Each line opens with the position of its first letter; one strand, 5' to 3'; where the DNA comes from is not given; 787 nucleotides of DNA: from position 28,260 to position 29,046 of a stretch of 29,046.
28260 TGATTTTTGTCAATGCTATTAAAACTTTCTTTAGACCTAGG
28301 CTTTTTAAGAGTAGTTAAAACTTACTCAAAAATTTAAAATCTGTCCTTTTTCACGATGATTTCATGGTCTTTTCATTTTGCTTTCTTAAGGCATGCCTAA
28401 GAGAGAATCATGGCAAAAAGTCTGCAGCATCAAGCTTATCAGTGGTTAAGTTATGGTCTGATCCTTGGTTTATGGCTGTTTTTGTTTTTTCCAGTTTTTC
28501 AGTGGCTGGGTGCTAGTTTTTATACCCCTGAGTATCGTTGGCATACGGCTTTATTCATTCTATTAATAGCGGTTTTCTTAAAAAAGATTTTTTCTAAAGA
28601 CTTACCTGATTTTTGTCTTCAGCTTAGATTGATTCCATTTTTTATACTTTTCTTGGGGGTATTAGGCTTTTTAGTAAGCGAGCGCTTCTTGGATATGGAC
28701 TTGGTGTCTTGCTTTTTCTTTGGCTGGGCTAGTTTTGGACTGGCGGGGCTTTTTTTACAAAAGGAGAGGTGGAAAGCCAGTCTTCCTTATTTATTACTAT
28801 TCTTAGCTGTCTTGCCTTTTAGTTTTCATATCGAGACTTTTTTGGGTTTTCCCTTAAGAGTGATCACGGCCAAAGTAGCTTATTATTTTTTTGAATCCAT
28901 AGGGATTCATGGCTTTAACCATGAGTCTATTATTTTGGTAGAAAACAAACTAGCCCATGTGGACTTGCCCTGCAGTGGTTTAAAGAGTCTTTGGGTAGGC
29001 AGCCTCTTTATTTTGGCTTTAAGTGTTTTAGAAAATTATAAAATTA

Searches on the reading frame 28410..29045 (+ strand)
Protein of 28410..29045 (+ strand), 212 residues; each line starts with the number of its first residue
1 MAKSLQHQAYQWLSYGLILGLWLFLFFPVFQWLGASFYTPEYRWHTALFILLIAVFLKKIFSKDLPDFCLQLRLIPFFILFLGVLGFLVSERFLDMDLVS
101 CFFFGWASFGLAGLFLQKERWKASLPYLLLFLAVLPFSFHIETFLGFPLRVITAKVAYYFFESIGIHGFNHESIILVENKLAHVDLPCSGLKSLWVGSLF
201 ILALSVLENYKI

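Call 71: search_protein_families(library=pfam, proteins=[window:28410-29045:+], max_evalue=0.001)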
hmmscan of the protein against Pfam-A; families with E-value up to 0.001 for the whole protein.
window:28410-29045:+ (212 aa): 1 family
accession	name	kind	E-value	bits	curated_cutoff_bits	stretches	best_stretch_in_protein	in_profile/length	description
PF09721.15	Exosortase_EpsH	-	7.9e-15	55.4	25.7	1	20-206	2-184/254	Transmembrane exosortase (Exosortase_EpsH)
